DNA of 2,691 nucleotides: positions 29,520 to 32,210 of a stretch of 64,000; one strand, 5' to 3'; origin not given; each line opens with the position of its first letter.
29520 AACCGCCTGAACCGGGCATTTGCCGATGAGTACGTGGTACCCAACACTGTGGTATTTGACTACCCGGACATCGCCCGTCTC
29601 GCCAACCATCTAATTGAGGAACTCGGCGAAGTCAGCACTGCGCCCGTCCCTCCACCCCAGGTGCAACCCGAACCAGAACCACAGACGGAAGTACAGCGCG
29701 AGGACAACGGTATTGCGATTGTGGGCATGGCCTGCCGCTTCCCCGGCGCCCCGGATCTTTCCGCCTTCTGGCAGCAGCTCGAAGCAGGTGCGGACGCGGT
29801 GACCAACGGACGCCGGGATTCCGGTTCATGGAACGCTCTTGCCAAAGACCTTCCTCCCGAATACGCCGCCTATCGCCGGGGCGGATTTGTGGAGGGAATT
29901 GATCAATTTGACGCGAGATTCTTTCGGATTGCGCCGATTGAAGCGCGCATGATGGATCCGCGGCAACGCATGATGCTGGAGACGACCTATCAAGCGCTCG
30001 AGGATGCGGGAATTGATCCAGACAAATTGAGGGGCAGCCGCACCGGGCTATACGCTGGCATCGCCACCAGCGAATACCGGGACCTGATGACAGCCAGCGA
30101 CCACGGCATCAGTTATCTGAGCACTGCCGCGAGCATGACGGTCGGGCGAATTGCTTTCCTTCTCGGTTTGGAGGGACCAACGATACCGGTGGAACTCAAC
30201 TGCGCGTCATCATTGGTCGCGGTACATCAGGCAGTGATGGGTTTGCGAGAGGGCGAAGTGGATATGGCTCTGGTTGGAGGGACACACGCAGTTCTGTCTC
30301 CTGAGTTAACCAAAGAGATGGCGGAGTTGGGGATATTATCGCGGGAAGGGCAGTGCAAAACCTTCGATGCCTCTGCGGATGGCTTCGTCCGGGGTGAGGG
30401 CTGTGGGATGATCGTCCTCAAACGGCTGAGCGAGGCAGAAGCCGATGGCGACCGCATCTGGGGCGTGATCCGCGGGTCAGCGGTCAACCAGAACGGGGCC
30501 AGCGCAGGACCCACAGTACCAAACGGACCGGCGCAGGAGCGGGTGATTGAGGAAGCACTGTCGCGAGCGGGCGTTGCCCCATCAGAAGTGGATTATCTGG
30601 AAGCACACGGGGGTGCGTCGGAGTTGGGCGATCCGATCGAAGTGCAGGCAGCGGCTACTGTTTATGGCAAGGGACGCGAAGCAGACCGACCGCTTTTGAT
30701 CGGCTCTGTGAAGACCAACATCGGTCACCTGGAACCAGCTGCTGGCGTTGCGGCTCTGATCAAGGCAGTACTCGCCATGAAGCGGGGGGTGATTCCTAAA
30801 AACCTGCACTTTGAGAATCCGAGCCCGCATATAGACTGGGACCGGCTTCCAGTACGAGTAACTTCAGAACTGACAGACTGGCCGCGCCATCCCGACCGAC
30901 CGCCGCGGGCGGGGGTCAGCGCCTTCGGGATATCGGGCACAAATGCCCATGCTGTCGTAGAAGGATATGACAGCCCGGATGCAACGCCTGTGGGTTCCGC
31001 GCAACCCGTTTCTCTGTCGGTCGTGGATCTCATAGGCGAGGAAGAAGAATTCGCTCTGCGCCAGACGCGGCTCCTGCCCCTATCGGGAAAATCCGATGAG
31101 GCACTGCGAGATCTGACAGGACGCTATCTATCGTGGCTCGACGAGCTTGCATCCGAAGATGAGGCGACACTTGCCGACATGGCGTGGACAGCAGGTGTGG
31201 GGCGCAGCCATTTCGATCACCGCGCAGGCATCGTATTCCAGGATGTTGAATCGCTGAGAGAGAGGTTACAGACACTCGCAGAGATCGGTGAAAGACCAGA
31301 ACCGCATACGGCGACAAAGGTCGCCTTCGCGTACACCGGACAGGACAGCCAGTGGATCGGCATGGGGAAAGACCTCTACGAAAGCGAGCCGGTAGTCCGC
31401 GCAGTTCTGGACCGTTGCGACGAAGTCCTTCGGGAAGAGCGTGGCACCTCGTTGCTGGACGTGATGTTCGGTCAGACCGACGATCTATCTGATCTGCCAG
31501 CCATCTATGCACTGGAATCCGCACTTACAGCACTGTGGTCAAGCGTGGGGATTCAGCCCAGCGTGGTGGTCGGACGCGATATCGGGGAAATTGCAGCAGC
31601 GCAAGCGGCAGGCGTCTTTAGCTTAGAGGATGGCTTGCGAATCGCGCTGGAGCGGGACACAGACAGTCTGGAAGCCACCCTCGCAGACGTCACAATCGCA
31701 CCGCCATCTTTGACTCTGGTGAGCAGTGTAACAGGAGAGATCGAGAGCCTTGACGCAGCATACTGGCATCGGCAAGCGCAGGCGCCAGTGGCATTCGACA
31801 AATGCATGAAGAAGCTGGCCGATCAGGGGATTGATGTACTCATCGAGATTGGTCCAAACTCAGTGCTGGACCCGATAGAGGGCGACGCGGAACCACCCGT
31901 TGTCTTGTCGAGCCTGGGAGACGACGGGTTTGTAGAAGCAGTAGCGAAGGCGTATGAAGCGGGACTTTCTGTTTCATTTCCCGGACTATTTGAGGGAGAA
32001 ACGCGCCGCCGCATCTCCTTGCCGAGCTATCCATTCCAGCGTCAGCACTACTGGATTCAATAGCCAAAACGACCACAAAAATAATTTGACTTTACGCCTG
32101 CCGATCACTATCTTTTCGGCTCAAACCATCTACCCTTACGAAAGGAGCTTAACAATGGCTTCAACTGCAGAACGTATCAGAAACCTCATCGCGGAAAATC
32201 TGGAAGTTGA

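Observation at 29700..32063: Intragenic module duplication: KS2-AT2 copies KS1-AT1, with AT2 inactivated (Ser to Asp, about 110 aa deleted)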

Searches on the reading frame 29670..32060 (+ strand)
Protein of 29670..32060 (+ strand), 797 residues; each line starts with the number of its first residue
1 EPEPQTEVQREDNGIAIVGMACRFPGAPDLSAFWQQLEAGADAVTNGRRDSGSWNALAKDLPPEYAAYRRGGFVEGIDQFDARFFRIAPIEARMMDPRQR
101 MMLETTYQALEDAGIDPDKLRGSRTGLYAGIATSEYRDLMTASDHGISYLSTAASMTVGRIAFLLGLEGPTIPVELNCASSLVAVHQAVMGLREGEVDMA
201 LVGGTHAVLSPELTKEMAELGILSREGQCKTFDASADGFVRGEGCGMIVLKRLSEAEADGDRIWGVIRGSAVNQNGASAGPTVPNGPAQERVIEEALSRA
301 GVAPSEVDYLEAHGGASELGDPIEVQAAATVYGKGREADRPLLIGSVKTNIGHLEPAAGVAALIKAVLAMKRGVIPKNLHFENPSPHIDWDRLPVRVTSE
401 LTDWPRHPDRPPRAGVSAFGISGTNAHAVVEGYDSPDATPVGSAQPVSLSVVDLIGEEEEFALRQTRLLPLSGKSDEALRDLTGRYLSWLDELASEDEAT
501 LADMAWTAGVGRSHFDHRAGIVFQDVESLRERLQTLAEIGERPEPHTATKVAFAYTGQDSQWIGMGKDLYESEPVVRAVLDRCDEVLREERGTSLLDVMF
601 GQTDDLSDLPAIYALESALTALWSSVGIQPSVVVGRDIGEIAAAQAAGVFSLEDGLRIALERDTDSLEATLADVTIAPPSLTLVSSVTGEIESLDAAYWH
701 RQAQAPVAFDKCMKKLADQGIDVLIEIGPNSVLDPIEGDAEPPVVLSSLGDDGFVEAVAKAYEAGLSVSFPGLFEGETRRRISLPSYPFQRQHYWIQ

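Call 60: search_solved_structures(query=window:29670-32060:+, max_evalue=1e-20)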
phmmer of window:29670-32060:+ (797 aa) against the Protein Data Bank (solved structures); distinct sequences matched with E-value up to 1e-20: 131 (the best 60 are shown).
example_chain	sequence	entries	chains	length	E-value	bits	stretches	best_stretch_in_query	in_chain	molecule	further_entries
7zma_A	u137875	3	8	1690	3.8e-197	660.6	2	14-535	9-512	Putative polyketide synthase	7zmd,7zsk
4mz0_A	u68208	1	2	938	1.1e-183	616.1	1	12-662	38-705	CurL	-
2hg4_A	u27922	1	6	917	2e-151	509.4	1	10-661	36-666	6-Deoxyerythronolide B Synthase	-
6c9u_A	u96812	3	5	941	3.5e-143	482.2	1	10-663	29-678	6-deoxyerythronolide-B synthase EryA2, modules 3 and 4 | EryAII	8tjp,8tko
2qo3_A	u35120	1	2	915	4.3e-143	481.9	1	10-662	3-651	EryAII Erythromycin polyketide synthase modules 3 and 4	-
8ee0_A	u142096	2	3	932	8.2e-143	480.9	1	10-663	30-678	6-deoxyerythronolide B synthase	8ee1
8tpw_A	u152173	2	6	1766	9.3e-142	477.4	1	10-662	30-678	EryAII,EryAII,EryAII,EryAII,6-deoxyerythronolide-B synthase EryA3, modules 5 and 6 | EryAII,EryAII,EryAII,6-deoxyerythronolide-B synthase EryA3, modules 5 and 6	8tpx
8g4u_A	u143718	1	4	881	1.1e-141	477.3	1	11-662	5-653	EryAIII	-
7m7e_B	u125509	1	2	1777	1.6e-141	476.7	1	10-662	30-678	6-deoxyerythronolide-B synthase EryA2, modules 3 and 4,EryAI,6-deoxyerythronolide-B syntha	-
7s6b_A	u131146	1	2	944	9e-139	467.6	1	13-663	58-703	Polyketide synthase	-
7s6c_A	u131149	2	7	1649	5.9e-138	464.9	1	10-663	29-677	6-deoxyerythronolide-B synthase EryA2, modules 3 and 4, Lsd14 Polyketide synthase fusion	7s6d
8in9_A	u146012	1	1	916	3.5e-137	462.3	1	11-661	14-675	Polyketide synthase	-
11sz_A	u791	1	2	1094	2.3e-136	459.6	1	10-660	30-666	6-deoxyerythronolide-B synthase, Erythronolide synthase EryA2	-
7vee_A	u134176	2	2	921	2.1e-135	456.5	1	11-661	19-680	Polyketide synthase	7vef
7uwr_A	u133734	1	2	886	1.3e-134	453.8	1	15-671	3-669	Narbonolide/10-deoxymethynolide synthase PikA1, modules 1 and 2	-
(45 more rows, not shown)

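Call 66: predict_structure(alignment_id=A3)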
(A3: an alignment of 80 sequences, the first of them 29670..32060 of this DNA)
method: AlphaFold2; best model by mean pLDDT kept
length: 797 residues; sequences in the alignment: 80
mean_pLDDT: 86.8   pTM: 0.81
mean pLDDT of the five models: 86.8, 84.3, 83.3, 83.2, 80.2
residues with pLDDT >= 90: 434; 70-90: 284; 50-70: 59; < 50: 20
segments of 3 or more residues with pLDDT < 50: 1-11, 435-440
pLDDT, mean of each block of 10 residues (from residue 1): 34 85 94 95 82 61 81 91 88 90 94 83 97 83 70 87 96 95 98 96 93 86 92 95 96 89 92 83 87 98 97 92 96 94 97 95 98 95 95 95 92 95 94 60 64 53 86 88 91 76 88 82 93 91 85 84 79 90 93 90 83 93 93 90 93 93 86 89 87 78 75 86 86 61 82 87 91 85 79 80
secondary structure, 60 per line:
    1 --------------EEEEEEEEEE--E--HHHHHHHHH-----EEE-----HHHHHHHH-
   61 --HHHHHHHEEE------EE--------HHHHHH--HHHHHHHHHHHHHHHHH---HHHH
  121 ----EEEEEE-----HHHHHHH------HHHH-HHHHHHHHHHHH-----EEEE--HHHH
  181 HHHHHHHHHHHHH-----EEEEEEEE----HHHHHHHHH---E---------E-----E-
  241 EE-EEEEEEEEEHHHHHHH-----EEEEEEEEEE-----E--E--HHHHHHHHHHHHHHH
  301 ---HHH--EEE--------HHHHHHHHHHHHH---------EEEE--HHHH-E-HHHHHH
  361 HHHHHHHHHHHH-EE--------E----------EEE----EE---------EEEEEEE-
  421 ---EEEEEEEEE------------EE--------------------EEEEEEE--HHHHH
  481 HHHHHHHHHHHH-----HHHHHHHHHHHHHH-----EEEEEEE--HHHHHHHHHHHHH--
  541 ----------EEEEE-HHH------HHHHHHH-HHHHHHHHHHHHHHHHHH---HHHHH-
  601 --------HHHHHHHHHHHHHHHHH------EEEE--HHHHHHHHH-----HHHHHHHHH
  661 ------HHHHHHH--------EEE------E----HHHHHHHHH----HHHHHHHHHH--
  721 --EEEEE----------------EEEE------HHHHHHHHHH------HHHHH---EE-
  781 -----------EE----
elements in order (helices of 4 or more, strands of 3 or more residues): E15-24 H30-38 E44-46 H52-59 H63-69 E70-72 H89-94 H97-113 H117-120 E125-130 H136-142 H149-152 H154-165 E171-174 H177-193 E199-206 H211-219 E244-252 H253-259 E265-274 H286-300 E309-311 H320-332 E342-345 H348-351 H355-372 E395-397 E413-419 E424-432 E467-473 H476-492 H498-511 E517-523 H526-538 E551-555 H566-572 H574-591 H595-599 H609-625 E632-635 H638-646 H652-660 H667-673 E682-684 H696-704 H709-718 E723-727 E744-747 H754-763 H770-774

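Call 68: fold_search(model_id=the predicted structure, library=pdb)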
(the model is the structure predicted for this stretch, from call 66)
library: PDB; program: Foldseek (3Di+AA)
matches with E <= 10: 1323; with E <= 0.001: 1172
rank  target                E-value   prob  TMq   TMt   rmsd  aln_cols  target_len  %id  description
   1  4mz0_A                1.6e-79  1.00  0.84  0.75   4.3       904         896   37  Structure of a ketosynthase-acyltransferase di-domain from module CurL of the curacin A polyketide synthase (released 2014-01-29)
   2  4mz0_B                3.3e-76  1.00  0.80  0.78   5.9       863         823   37  Structure of a ketosynthase-acyltransferase di-domain from module CurL of the curacin A polyketide synthase (released 2014-01-29)
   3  7s6b_A                2.5e-75  1.00  0.85  0.77   4.0       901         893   34  Crystal structure of modular polyketide synthase apo-Lsd14 from the Lasalocid biosynthesis pathway, trapped in the tra (released 2021-11-03)
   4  8ee0_A                5.8e-75  1.00  0.80  0.73   5.3       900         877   34  KS-AT didomain from module 2 of the 6-deoxyerythronolide B synthase in complex with antibody fragment 1B2 (released 2023-05-31)
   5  7s6b_B                2.3e-74  1.00  0.83  0.76   4.6       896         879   34  Crystal structure of modular polyketide synthase apo-Lsd14 from the Lasalocid biosynthesis pathway, trapped in the tra (released 2021-11-03)
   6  7s6d_A                2.9e-74  1.00  0.84  0.75   4.3       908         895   33  CryoEM structure of modular PKS holo-Lsd14 bound to antibody fragment 1B2, composite structure (released 2021-11-03)
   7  8ee1_D                6.2e-74  1.00  0.82  0.78   4.5       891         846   34  KS-AT didomain from module 2 of the 6-deoxyerythronolide B synthase in complex with antibody fragment AA5 (released 2023-05-31)
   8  2hg4_F                1.1e-73  1.00  0.81  0.74   5.1       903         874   36  Structure of the ketosynthase-acyltransferase didomain of module 5 from DEBS. (released 2006-07-11)
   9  2qo3_B                1.2e-73  1.00  0.79  0.73   6.8       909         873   33  Crystal Structure of [KS3][AT3] didomain from module 3 of 6-deoxyerthronolide B synthase (released 2007-09-04)
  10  2hg4_E                1.5e-73  1.00  0.80  0.73   6.3       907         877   35  Structure of the ketosynthase-acyltransferase didomain of module 5 from DEBS. (released 2006-07-11)
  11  9iyw                  1.6e-73  1.00  0.81  0.78   4.2       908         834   33  Crystal structure of chimeric KSQ-AT didomain (released 2025-08-06)
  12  7s6d_B                1.9e-73  1.00  0.85  0.76   4.7       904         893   34  CryoEM structure of modular PKS holo-Lsd14 bound to antibody fragment 1B2, composite structure (released 2021-11-03)
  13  6c9u_A                2.7e-73  1.00  0.80  0.72   6.4       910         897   34  Crystal structure of [KS3][AT3] didomain from module 3 of 6-deoxyerthronolide B synthase in complex with antibody frag (released 2018-05-23)
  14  8ee1_A                1.4e-72  1.00  0.82  0.78   4.3       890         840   33  KS-AT didomain from module 2 of the 6-deoxyerythronolide B synthase in complex with antibody fragment AA5 (released 2023-05-31)
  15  2hg4_D                1.9e-72  1.00  0.81  0.74   5.0       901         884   35  Structure of the ketosynthase-acyltransferase didomain of module 5 from DEBS. (released 2006-07-11)
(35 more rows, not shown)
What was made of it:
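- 31314..31883 (+): AT2° core (aa 3111-3300): large-subdomain remnant. GQDSQ replaces GQGSQ. GRDIGE replaces GHSLGE (Asp3199, nt 31578-31580). The deletion junction of the small subdomain plus HAFH lies at aa 3225/3226 (about nt 31659). AF2 secondary structure and fold match (calls 66, 68).
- Closest known: Canonical cis-AT KS-AT didomains. Same: The predicted arrangement of KS, linker, AT large subdomain and post-AT linker is the same (calls 60, 68).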

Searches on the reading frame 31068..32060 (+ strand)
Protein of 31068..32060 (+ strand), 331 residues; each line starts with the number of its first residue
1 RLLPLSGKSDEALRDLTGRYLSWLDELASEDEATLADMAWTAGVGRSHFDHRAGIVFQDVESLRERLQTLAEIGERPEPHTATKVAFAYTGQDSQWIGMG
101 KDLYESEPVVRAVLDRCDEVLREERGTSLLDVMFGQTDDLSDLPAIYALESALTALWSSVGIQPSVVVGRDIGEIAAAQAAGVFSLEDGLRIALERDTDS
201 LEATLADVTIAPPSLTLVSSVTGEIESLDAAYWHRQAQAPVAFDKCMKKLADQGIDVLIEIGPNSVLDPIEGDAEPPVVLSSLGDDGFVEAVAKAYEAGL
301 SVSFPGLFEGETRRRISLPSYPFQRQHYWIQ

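Call 7: find_homologous_proteins(query=window:31068-32060:+, max_evalue=1e-20)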
Query window:31068-32060:+ (331 aa): 489 proteins with E <= 1e-20 among 8000 candidates; the best 120 are listed.
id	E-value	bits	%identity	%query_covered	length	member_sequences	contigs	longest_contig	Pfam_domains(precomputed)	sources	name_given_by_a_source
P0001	1.8e-195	667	93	100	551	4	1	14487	PF22336.3,PF22621.3,PF02801.29,PF16197.12,PF00698.27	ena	-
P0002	1.1e-182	625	86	100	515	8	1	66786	PF22336.3,PF22621.3,PF02801.29,PF16197.12,PF00698.27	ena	-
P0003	8.9e-170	582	91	89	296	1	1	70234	PF22621.3,PF00698.27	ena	-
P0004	7.7e-152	523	86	86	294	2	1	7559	PF00698.27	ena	-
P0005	3.4e-142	492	81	84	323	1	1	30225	PF22336.3,PF22621.3,PF00698.27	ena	-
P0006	6.0e-131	455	66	100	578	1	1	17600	PF22336.3,PF22621.3,PF02801.29,PF16197.12,PF00698.27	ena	-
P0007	1.8e-124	433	63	100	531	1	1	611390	PF22336.3,PF22621.3,PF02801.29,PF16197.12,PF00698.27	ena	-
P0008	6.1e-124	432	63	100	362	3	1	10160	PF22336.3,PF22621.3,PF00698.27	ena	-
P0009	7.5e-119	415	61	100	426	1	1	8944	PF22336.3,PF22621.3,PF00698.27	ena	-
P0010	5.8e-118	412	60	100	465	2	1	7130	PF22336.3,PF22621.3,PF16197.12,PF00698.27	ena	-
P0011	7.4e-116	405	60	100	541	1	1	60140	PF22336.3,PF22621.3,PF02801.29,PF16197.12,PF00698.27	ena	-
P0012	9.4e-116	405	62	100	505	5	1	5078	PF22336.3,PF22621.3,PF02801.29,PF16197.12,PF00698.27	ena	-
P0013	1.7e-115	404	83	70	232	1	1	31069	PF00698.27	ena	-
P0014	1.3e-114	401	81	70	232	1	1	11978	PF00698.27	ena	-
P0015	9.7e-110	385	64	90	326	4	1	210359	PF22621.3,PF00698.27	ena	-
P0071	5.1e-91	323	60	84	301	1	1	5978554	PF00698.27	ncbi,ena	-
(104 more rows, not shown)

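Call 20: find_encoding_contigs(protein=P0071, flank=10000, max_places=3)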
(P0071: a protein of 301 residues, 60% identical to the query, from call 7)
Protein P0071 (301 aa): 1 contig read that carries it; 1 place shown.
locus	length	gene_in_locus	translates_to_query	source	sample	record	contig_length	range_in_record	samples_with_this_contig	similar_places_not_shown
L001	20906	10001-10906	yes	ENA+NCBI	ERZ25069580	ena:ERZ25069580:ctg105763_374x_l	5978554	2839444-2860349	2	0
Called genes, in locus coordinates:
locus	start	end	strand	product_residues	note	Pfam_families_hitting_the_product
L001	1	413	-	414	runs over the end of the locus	PF13458:Peripla_BP_6, PF01094:ANF_receptor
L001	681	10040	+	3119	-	PF00109:ketoacyl-synt, PF02801:Ketoacyl-synt_C, PF16197:KAsynt_C_assoc, PF00698:Acyl_transf_1, PF22621:CurL-like_PKS_C, PF21089:PKS_DH_N, PF14765:PS-DH, PF13489:Methyltransf_23, +16 more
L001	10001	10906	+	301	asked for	PF00698:Acyl_transf_1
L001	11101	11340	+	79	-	PF00550:PP-binding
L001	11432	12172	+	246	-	PF22624:AASDHPPT_N, PF01648:ACPS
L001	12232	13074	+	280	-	PF12697:Abhydrolase_6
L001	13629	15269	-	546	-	PF00860:Xan_ur_permease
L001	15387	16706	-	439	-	PF13458:Peripla_BP_6, PF01094:ANF_receptor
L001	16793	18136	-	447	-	PF00884:Sulfatase, PF01663:Phosphodiest, PF16347:SGSH_C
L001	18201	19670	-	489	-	PF00578:AhpC-TSA, PF08534:Redoxin, PF00085:Thioredoxin, PF13905:Thioredoxin_8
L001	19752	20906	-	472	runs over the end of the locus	PF00578:AhpC-TSA, PF08534:Redoxin, PF00085:Thioredoxin, PF13905:Thioredoxin_8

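Call 21: find_encoding_contigs(protein=P0001, flank=10000, max_places=3)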
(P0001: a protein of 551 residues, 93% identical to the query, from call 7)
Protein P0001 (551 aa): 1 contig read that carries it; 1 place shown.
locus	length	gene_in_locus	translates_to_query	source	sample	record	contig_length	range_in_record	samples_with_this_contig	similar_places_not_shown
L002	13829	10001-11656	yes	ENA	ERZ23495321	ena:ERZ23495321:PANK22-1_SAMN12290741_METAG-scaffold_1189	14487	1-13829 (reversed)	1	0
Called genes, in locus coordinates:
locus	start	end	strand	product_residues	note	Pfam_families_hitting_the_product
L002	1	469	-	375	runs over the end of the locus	?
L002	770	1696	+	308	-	PF12697:Abhydrolase_6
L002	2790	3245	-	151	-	-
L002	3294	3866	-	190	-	-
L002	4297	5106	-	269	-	-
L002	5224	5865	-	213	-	-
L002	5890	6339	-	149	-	-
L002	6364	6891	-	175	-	-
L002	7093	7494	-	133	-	-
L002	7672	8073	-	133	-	-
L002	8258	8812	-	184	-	-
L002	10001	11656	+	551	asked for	PF02801:Ketoacyl-synt_C, PF16197:KAsynt_C_assoc, PF22336:RhiE-like_linker, PF22621:CurL-like_PKS_C, PF00698:Acyl_transf_1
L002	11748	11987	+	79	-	PF00550:PP-binding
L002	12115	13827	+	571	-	?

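Call 29: find_related_loci(query=A1, collection=genome_contigs, flank=10000)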
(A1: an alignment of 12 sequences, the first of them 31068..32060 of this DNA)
Query A1 (331 aa) in genome_contigs; peptide patterns used: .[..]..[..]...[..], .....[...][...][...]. (x = any residue, [..] = any of these).
600 stretches matched a pattern (row limit reached: there are more); 580 encode a relative of the query (tblastn E <= 1e-3); the best 80 are kept; 79 distinct loci.
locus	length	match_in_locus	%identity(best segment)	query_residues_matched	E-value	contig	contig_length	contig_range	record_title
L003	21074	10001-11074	61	1-331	6e-134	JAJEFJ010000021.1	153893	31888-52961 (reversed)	MAG: Candidatus Latescibacterota bacterium isolate p16x43bins.30 k141_725891, whole genome shotgun sequence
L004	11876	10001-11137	58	1-331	9e-129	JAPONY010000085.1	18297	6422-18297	MAG: Gammaproteobacteria bacterium isolate APA_bin_21 c_000000529197, whole genome shotgun sequence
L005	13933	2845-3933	56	1-331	2e-117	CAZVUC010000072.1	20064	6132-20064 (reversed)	MAG TPA_asm: uncultured Syntrophobacterales bacterium isolate SRP338948_co1_39 genome assembly, contig: k141_191531, who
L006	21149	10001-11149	53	1-330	2e-115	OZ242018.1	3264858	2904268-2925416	MAG: Dehalococcoidia bacterium isolate be0a7399-3cfc-4bfb-8065-0cf5b5fd85b7 genome assembly, chromosome: 1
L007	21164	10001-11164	52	1-330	6e-114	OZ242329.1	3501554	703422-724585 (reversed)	MAG: Chloroflexota bacterium isolate 2b2caabe-c752-47ff-af95-c7664a5aabd3 genome assembly, chromosome: 1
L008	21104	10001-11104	58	1-330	3e-111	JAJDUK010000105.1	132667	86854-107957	MAG: Alphaproteobacteria bacterium isolate jk18x1bzbins.75 k141_31737, whole genome shotgun sequence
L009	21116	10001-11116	53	1-330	2e-109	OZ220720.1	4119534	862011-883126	MAG: Dehalococcoidia bacterium isolate c1ccb28d-03af-49da-9b48-84a9185dfe7a genome assembly, chromosome: 1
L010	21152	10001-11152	50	1-330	1e-109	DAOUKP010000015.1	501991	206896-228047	MAG TPA_asm: Dehalococcoidia bacterium isolate S7_351 k113_224430, whole genome shotgun sequence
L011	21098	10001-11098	50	1-331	3e-102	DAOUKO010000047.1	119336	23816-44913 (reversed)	MAG TPA_asm: Dehalococcoidia bacterium isolate S7_336 k113_4119657, whole genome shotgun sequence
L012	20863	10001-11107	52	1-331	4e-100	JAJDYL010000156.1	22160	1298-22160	MAG: Alphaproteobacteria bacterium isolate jk18x34bins.26 k141_389004, whole genome shotgun sequence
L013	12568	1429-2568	47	1-331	1e-95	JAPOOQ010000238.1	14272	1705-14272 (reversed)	MAG: Gemmatimonadetes bacterium isolate APA_bin_39 c_000000186335, whole genome shotgun sequence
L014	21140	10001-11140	47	1-330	4e-95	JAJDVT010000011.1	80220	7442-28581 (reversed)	MAG: Gemmatimonadetes bacterium isolate jk18x22bins.63 k141_382726, whole genome shotgun sequence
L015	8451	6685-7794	45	1-330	2e-93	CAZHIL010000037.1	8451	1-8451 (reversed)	MAG TPA_asm: uncultured Albidovulum sp. isolate SRP338948_co1_60 genome assembly, contig: k141_359918, whole genome shot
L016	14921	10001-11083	59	1-331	2e-123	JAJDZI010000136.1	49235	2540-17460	MAG: Nitrospirales bacterium isolate jk18x40bins.30 k141_966929, whole genome shotgun sequence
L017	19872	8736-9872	46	1-330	3e-84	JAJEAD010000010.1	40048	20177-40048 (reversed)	MAG: Gammaproteobacteria bacterium isolate jk18x7bins.3 k141_641746, whole genome shotgun sequence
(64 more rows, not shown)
